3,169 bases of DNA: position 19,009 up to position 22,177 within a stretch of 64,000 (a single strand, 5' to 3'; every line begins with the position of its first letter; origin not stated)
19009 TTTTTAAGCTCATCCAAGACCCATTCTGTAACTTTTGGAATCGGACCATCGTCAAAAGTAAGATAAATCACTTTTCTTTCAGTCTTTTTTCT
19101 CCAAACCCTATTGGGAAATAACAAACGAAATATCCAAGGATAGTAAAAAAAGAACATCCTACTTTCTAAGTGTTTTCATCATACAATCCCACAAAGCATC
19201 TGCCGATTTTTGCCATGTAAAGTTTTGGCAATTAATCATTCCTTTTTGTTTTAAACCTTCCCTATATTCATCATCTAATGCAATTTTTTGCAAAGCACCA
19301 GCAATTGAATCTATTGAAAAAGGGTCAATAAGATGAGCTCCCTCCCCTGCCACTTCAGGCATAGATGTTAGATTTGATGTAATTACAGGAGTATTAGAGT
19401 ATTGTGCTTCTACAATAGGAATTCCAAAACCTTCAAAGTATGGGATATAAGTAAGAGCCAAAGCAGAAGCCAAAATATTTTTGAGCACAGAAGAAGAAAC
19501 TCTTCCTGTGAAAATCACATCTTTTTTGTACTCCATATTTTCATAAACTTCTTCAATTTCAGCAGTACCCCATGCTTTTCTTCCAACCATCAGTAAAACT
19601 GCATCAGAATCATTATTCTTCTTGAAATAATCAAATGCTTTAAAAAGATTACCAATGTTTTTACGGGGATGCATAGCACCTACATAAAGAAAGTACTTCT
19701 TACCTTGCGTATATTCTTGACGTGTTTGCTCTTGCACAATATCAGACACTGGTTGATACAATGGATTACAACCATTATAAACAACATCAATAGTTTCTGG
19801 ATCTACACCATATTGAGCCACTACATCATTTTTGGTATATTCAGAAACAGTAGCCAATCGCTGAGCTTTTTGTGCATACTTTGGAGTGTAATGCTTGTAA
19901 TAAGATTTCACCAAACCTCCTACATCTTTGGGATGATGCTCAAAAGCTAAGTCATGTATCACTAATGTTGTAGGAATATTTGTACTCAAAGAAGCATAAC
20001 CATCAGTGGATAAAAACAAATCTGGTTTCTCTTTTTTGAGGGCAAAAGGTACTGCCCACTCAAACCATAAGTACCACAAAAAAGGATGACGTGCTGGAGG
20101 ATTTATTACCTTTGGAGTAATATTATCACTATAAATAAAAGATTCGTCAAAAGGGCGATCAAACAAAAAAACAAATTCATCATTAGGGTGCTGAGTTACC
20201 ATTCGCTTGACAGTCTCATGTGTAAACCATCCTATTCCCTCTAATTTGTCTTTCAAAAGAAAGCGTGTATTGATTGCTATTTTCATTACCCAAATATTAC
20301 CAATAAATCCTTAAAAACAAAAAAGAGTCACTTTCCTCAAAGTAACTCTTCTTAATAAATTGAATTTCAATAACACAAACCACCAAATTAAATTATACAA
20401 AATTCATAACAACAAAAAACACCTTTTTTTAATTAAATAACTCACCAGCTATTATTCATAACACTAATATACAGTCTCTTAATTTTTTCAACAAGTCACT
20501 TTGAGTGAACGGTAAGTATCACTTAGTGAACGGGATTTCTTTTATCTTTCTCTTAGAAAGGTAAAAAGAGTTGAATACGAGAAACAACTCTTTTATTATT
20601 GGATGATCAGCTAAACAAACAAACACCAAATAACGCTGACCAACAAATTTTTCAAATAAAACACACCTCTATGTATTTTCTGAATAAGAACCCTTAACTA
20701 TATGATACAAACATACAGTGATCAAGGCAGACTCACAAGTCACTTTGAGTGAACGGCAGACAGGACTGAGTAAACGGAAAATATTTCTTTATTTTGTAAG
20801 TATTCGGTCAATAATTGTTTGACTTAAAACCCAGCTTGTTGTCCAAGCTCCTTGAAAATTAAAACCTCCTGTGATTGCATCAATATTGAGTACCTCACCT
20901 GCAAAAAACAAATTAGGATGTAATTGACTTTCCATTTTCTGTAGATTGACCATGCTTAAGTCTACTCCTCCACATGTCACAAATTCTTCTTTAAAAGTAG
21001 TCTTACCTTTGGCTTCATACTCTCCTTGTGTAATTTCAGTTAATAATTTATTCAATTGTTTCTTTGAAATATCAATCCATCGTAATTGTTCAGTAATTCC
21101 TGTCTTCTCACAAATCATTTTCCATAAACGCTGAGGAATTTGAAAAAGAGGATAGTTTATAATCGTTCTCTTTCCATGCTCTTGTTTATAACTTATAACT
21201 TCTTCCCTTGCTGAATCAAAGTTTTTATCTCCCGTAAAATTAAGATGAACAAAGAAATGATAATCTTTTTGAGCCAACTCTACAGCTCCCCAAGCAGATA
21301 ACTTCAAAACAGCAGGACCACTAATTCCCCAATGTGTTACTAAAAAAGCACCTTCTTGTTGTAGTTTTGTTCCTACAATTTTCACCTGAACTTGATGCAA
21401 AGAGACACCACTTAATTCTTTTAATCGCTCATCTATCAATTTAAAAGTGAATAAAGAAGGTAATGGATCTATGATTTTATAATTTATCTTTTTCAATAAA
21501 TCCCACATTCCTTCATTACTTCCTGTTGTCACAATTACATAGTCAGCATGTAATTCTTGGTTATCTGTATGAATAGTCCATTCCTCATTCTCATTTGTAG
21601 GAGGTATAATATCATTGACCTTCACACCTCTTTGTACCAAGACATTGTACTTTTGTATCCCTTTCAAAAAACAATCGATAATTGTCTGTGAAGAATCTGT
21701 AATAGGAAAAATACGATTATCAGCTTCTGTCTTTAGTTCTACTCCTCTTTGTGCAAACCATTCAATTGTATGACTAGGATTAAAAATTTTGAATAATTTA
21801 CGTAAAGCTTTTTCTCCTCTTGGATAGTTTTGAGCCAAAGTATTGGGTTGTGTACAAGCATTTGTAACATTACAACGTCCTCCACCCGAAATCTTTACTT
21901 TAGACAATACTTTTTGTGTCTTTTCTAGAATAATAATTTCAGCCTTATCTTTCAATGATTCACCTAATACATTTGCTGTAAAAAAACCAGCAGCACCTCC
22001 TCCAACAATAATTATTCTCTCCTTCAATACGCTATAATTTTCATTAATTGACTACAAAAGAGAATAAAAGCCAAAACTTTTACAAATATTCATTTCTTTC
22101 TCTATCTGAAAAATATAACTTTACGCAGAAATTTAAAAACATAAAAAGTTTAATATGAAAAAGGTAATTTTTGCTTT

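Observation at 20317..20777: Two tandem paralogous small-RNA candidates, each with its own LytTR-type promoter and terminator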

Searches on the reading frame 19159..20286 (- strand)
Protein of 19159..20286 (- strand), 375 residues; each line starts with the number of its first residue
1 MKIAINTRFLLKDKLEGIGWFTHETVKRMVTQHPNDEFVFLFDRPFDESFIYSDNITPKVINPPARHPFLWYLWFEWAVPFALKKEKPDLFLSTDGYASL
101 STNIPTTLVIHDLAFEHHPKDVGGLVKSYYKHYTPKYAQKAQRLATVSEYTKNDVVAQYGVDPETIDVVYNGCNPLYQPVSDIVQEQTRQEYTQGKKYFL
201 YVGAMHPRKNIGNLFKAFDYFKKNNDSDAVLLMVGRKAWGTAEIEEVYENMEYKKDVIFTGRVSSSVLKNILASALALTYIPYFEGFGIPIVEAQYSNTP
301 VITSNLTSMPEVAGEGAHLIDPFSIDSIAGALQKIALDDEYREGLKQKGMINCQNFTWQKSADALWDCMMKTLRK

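Call 34: find_homologous_proteins(query=window:19159-20286:-, max_evalue=1e-30)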
Query window:19159-20286:- (375 aa): 8000 proteins with E <= 1e-30 among 8000 candidates; the best 120 are listed.
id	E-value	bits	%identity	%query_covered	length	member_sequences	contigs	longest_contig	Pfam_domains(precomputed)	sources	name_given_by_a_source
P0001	4.4e-258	873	100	100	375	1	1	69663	PF00534.27,PF13579.13,PF13439.13,PF13692.13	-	-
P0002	4.4e-207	706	79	100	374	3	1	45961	PF00534.27,PF13439.13,PF13692.13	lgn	-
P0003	3.6e-205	699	79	99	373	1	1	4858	PF00534.27,PF13439.13,PF13692.13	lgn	-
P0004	3.5e-203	693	78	99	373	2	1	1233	PF00534.27,PF13439.13,PF13692.13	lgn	-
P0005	4.5e-201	686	78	99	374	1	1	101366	PF00534.27,PF13579.13,PF13439.13,PF13692.13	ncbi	-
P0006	5.6e-180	616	69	99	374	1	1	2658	PF00534.27,PF13579.13,PF13439.13,PF13692.13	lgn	-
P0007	3.4e-179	614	67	99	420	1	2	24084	PF00534.27,PF13579.13,PF13439.13,PF13692.13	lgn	-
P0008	8.0e-176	603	68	99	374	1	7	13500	PF00534.27,PF13579.13,PF13439.13,PF13692.13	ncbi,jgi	ncbi:MAG: glycosyltransferase involved in cell wall biosynthesis [Maribacter sp.]|jgi:glycosyltransf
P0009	2.0e-168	578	64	99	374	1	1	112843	PF00534.27,PF13579.13,PF13439.13,PF13692.13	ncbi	-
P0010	4.6e-159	548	62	99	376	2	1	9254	PF00534.27,PF13579.13,PF13439.13,PF13692.13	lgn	-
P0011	6.5e-158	544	60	99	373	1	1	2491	PF00534.27,PF13579.13,PF13439.13,PF13692.13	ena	-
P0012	6.6e-158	544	62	99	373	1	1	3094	PF00534.27,PF13579.13,PF13439.13,PF13692.13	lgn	-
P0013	5.3e-157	541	61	99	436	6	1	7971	PF00534.27,PF13579.13,PF13439.13,PF13692.13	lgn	-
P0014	6.0e-157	541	60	99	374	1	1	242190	PF00534.27,PF13579.13,PF13439.13,PF13692.13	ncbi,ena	-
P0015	6.1e-157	541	62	97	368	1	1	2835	PF00534.27,PF13579.13,PF13439.13,PF13692.13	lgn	-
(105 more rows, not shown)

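Call 35: find_encoding_contigs(protein=P0002, flank=3000, max_places=2)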
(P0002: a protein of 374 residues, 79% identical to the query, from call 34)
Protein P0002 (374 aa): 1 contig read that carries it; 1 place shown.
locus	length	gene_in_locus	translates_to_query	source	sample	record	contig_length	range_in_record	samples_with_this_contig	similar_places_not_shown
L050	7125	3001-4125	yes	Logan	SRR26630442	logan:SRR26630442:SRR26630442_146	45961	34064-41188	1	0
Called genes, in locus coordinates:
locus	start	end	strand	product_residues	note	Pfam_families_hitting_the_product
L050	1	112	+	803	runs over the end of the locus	PF07676:PD40 (faint), PF00691:OmpA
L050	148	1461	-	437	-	PF04932:Wzy_C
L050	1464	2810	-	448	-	PF01943:Polysacc_synt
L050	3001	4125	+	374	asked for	PF13439:Glyco_transf_4, PF00534:Glycos_transf_1, PF13692:Glyco_trans_1_4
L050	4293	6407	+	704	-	PF07715:Plug, PF00593:TonB_dep_Rec_b-barrel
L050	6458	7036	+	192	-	PF01522:Polysacc_deac_1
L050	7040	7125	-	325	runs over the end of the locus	-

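Call 36: find_encoding_contigs(protein=P0005, flank=3000, max_places=2)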
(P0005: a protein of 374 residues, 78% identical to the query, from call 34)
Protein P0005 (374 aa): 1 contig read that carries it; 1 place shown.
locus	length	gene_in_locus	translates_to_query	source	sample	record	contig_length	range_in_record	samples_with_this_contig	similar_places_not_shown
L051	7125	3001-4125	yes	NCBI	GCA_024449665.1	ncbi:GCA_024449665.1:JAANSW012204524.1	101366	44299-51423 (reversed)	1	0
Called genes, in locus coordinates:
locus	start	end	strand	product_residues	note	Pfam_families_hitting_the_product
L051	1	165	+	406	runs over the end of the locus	PF07228:SpoIIE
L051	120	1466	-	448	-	PF04932:Wzy_C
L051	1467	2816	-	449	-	PF01943:Polysacc_synt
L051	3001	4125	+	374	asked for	PF13439:Glyco_transf_4, PF13579:Glyco_trans_4_4 (weak), PF00534:Glycos_transf_1, PF13692:Glyco_trans_1_4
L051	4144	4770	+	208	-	PF01522:Polysacc_deac_1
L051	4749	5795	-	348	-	-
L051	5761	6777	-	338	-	PF03150:CCP_MauG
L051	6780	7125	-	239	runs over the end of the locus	PF20243:MbnP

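Call 37: find_encoding_contigs(protein=P0003, flank=3000, max_places=2)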
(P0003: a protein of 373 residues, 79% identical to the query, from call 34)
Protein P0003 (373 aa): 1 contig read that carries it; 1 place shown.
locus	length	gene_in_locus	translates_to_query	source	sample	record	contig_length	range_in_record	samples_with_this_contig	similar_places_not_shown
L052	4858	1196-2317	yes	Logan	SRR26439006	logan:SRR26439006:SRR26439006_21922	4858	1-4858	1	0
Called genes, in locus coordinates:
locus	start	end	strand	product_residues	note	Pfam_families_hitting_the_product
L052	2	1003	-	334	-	?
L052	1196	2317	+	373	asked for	PF13439:Glyco_transf_4, PF00534:Glycos_transf_1, PF13692:Glyco_trans_1_4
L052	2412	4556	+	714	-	PF07715:Plug, PF00593:TonB_dep_Rec_b-barrel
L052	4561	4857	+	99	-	?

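Call 38: find_encoding_contigs(protein=P0007, flank=3000, max_places=2)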
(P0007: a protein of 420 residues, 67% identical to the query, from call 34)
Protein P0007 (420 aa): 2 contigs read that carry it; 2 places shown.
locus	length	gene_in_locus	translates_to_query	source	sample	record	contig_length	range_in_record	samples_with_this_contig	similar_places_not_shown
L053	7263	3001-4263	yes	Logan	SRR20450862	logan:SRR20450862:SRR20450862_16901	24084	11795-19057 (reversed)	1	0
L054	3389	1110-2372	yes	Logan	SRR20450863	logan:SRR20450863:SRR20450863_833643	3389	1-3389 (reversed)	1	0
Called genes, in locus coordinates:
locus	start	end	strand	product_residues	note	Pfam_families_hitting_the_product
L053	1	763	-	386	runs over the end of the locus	PF10503:Esterase_PHB (weak), PF00326:Peptidase_S9 (faint), PF02230:Abhydrolase_2 (weak), PF18962:Por_Secre_tail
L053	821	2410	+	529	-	PF18962:Por_Secre_tail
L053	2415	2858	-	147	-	PF02602:HEM4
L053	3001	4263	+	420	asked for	PF13439:Glyco_transf_4, PF13579:Glyco_trans_4_4, PF00534:Glycos_transf_1, PF13692:Glyco_trans_1_4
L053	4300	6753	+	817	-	PF13620:CarboxypepD_reg, PF13715:CarbopepD_reg_2, PF07715:Plug, PF00593:TonB_dep_Rec_b-barrel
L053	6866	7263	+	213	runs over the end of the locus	PF07610:DUF1573, PF22544:HYDIN_VesB_CFA65-like_Ig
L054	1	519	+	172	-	?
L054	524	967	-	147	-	PF02602:HEM4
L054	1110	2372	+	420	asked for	PF13439:Glyco_transf_4, PF13579:Glyco_trans_4_4, PF00534:Glycos_transf_1, PF13692:Glyco_trans_1_4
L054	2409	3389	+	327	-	?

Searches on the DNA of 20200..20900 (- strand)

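Call 5: search_rna_families(source=window, start=20200, end=20900, threshold=evalue, max_evalue=10, show_alignments=3)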
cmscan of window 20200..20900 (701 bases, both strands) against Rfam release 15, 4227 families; matches with E-value up to 10: 4.
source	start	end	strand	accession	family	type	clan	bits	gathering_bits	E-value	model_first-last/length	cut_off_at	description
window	20731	20801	-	RF00439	SNORD87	Gene; snRNA; snoRNA; CD-box;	-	19.8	50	0.51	1-85/85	no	Small nucleolar RNA SNORD87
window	20594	20686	+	RF00479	snosnR71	Gene; snRNA; snoRNA; CD-box;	CL00051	18.3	60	4.5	1-97/97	no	Small nucleolar RNA snR71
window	20778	20865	+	RF02109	DLEU2_5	Gene; lncRNA;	-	15.8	40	6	1-84/84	no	Deleted in lymphocytic leukemia 2 conserved region 5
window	20788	20857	+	RF01935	bxd_7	Gene; lncRNA;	-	15.3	60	3.8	1-66/66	no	Bithoraxoid conserved region 7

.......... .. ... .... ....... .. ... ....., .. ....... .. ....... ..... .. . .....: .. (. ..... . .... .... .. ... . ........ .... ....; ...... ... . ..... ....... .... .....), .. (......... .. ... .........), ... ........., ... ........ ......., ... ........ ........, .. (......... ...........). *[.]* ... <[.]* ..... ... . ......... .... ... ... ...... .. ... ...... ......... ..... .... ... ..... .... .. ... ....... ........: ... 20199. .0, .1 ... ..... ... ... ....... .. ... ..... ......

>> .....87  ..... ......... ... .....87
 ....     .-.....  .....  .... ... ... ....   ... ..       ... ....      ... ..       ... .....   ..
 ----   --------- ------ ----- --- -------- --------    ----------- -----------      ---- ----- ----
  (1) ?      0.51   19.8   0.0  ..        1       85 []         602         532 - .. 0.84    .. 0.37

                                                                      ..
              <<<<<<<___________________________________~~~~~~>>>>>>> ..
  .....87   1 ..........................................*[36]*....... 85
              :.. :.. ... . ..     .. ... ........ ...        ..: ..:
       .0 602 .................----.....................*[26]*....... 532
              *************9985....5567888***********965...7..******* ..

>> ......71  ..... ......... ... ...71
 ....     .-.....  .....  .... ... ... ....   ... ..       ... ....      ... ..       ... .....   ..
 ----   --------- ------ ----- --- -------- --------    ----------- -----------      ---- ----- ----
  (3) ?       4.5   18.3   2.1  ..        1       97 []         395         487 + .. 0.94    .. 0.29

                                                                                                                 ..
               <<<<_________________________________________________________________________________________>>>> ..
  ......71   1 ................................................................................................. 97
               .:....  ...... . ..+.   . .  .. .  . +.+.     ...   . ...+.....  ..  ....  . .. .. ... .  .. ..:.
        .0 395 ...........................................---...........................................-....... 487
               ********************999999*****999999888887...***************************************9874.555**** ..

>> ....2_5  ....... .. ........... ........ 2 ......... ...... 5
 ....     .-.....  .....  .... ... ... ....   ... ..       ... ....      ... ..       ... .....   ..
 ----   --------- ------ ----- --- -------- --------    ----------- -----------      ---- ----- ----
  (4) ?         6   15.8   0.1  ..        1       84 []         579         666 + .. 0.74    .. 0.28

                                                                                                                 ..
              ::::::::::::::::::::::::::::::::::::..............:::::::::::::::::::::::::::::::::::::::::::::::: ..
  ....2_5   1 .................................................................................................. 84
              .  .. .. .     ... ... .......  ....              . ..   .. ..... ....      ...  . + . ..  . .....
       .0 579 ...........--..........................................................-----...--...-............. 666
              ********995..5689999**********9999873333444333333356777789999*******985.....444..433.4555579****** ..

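Call 60: build_rna_model(alignment_id=A1)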
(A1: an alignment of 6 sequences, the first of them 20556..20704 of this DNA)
Model R1 built from alignment A1 (6 sequences, 158 columns); structure: RNAalifold consensus.
model positions 141; base pairs 13; branch points 0; effective number of sequences 3.23; information 0.59 bits per position. Calibrated on 0.2 Mb of random sequence (short: E-values are rough).
structure used (alignment columns):
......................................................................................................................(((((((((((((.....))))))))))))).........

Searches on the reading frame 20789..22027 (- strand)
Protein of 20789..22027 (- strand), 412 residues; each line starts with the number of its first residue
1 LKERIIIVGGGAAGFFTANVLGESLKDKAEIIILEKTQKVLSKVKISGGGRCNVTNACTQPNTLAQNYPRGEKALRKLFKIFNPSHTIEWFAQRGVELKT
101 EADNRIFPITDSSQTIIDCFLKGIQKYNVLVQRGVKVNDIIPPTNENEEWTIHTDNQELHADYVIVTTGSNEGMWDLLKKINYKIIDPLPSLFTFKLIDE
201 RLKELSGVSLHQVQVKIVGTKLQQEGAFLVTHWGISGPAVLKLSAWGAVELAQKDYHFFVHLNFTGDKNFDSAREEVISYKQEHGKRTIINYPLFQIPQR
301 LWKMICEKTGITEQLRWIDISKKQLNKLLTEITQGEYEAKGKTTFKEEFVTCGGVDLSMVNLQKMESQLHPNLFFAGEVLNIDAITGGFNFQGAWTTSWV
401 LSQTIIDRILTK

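Call 41: find_homologous_proteins(query=window:20789-22027:-, max_evalue=1e-100)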
Query window:20789-22027:- (412 aa): 7591 proteins with E <= 1e-100 among 8000 candidates; the best 120 are listed.
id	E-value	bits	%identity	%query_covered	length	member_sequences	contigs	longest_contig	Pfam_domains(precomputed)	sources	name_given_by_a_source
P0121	6.8e-278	939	100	100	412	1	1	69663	PF22780.2,PF07992.21,PF13738.13,PF03486.21,PF13454.13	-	-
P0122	1.2e-189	648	68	98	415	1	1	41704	PF01266.31,PF22780.2,PF07992.21,PF13738.13,PF03486.21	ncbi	-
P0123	4.0e-185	633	67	99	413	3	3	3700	PF22780.2,PF07992.21,PF03486.21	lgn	-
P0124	6.1e-146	504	56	99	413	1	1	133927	PF01266.31,PF22780.2,PF07992.21,PF03486.21,PF13454.13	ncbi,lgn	-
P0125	5.9e-135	468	51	100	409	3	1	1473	PF22780.2,PF00890.31,PF07992.21,PF03486.21,PF13454.13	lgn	-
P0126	1.6e-134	467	50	98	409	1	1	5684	PF01266.31,PF22780.2,PF00890.31,PF07992.21,PF13738.13,PF03486.21,PF13454.13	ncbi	ncbi:MAG: NAD(P)/FAD-dependent oxidoreductase [Bacteroidota bacterium]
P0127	3.7e-134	466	51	98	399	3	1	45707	PF01266.31,PF22780.2,PF00890.31,PF07992.21,PF13738.13,PF03486.21,PF13454.13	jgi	jgi:predicted Rossmann fold flavoprotein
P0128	9.1e-134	464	52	91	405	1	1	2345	PF01266.31,PF22780.2,PF07992.21,PF03486.21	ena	-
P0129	1.9e-133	463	51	91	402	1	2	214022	PF22780.2,PF00890.31,PF07992.21,PF03486.21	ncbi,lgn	ncbi:MAG: NAD(P)/FAD-dependent oxidoreductase [Candidatus Cyclobacteriaceae bacterium M2_1C_046]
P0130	2.6e-133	463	52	91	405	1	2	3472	PF01266.31,PF22780.2,PF07992.21,PF03486.21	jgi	jgi:hypothetical protein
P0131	6.6e-133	461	52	91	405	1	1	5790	PF01266.31,PF22780.2,PF07992.21,PF03486.21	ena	-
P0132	8.1e-133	461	51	99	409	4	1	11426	PF01946.24,PF01266.31,PF22780.2,PF00890.31,PF07992.21,PF13738.13,PF03486.21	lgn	-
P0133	8.3e-133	461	50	97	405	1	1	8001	PF01266.31,PF22780.2,PF13450.13,PF00890.31,PF07992.21,PF13738.13,PF03486.21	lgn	-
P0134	1.5e-132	460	51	98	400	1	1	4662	PF01266.31,PF22780.2,PF00890.31,PF07992.21,PF13738.13,PF03486.21,PF13454.13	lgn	-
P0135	3.7e-132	459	52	98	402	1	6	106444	PF01266.31,PF22780.2,PF07992.21,PF03486.21,PF13454.13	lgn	-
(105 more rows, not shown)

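Call 42: find_encoding_contigs(protein=P0122, flank=3000, max_places=2)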
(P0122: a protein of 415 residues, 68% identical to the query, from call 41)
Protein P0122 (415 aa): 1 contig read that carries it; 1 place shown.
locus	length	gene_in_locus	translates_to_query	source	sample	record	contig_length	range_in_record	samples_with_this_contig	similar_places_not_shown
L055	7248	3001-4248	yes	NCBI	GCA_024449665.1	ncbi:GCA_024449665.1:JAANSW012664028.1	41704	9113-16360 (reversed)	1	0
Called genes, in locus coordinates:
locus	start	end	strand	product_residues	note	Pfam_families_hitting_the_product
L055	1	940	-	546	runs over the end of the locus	PF13100:OstA_2, PF03968:LptD_N (faint), PF13100:OstA_2 (weak)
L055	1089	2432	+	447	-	PF01171:ATP_bind_3, PF28558:TilS_SCL, PF11734:TilS_C (weak)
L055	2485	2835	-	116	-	-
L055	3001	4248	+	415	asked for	PF01266:DAO (faint), PF03486:HI0933_like, PF07992:Pyr_redox_2 (faint), PF13738:Pyr_redox_3 (faint), PF22780:HI0933_like_1st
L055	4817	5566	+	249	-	PF00072:Response_reg, PF04397:LytTR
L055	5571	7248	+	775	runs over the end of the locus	PF00515:TPR_1 (faint), PF07719:TPR_2 (faint), PF13181:TPR_8 (faint), PF13374:TPR_10 (faint), PF13424:TPR_12 (weak), PF06580:His_kinase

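Call 43: find_encoding_contigs(protein=P0123, flank=3000, max_places=3)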
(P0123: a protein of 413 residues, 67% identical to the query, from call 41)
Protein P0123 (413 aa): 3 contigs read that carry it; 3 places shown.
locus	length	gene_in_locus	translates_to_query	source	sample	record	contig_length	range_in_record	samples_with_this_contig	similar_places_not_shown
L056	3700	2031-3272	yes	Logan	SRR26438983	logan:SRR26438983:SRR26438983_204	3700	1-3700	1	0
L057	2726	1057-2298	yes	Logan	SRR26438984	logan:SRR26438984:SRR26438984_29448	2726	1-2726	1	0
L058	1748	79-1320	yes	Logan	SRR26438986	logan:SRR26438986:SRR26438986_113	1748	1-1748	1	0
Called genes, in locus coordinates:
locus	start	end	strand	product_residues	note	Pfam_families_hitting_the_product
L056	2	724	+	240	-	?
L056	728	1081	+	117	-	PF04237:YjbR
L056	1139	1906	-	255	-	PF19841:GldN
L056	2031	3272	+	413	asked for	PF03486:HI0933_like, PF07992:Pyr_redox_2 (faint), PF22780:HI0933_like_1st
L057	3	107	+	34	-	?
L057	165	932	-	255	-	PF19841:GldN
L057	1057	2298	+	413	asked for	PF03486:HI0933_like, PF07992:Pyr_redox_2 (faint), PF22780:HI0933_like_1st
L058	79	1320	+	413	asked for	PF03486:HI0933_like, PF07992:Pyr_redox_2 (faint), PF22780:HI0933_like_1st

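Call 44: find_encoding_contigs(protein=P0124, flank=3000, max_places=2)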
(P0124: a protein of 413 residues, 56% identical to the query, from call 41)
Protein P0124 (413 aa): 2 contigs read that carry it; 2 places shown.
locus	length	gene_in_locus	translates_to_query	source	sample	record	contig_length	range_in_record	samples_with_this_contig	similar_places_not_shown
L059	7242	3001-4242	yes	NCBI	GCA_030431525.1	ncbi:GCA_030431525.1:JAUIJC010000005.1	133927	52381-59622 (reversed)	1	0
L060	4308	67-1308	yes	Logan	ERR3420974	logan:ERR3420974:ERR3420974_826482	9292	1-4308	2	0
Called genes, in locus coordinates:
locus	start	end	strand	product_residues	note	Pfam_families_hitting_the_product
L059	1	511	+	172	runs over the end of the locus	-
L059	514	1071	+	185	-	-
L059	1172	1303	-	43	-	-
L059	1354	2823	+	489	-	PF00478:IMPDH, PF00571:CBS, PF03060:NMO (weak), PF01070:FMN_dh (weak)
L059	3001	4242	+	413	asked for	PF01266:DAO (faint), PF03486:HI0933_like, PF07992:Pyr_redox_2 (faint), PF13454:NAD_binding_9 (faint), PF22780:HI0933_like_1st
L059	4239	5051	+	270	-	-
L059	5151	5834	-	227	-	PF17131:TP_0789-like (faint)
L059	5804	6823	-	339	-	PF12679:ABC2_membrane_2 (faint), PF12730:ABC2_membrane_4, PF10920:DUF2705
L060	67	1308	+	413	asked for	PF01266:DAO (faint), PF03486:HI0933_like, PF07992:Pyr_redox_2 (faint), PF13454:NAD_binding_9 (faint), PF22780:HI0933_like_1st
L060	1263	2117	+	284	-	-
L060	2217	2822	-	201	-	PF17131:TP_0789-like (weak)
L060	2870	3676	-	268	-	PF12679:ABC2_membrane_2 (faint), PF12730:ABC2_membrane_4 (weak), PF10920:DUF2705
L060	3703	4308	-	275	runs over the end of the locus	PF00005:ABC_tran, PF13304:AAA_21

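Call 76: search_protein_families(library=pfam, proteins=[L055:5571-7247:+, L055:4817-5563:+], max_evalue=0.001)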
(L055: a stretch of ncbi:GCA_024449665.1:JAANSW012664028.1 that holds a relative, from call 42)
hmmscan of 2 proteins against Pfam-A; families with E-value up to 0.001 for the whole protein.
L055:5571-7247:+ (559 aa): 5 families
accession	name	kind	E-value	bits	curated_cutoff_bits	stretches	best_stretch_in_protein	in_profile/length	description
PF13424.12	TPR_12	-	1.1e-17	64.4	30.1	3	222-290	5-75/77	Tetratricopeptide repeat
PF07719.23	TPR_2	-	3.3e-11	42.9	27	0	221-252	2-33/34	Tetratricopeptide repeat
PF13181.12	TPR_8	-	1.5e-09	37.7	25.7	0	221-247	2-28/34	Tetratricopeptide repeat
PF00515.34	TPR_1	-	1.4e-08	34.6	27.8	0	110-139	4-33/34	Tetratricopeptide repeat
PF13374.12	TPR_10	-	4.8e-07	30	27.5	0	223-251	5-33/42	Tetratricopeptide repeat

L055:4817-5563:+ (249 aa): 2 families
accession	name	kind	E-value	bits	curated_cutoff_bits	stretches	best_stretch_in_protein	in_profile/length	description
PF00072.30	Response_reg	-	1.1e-20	74.3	30.2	1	5-113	2-110/111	Response regulator receiver domain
PF04397.21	LytTR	-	2.7e-16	60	22.6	1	152-243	4-96/98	LytTr DNA-binding domain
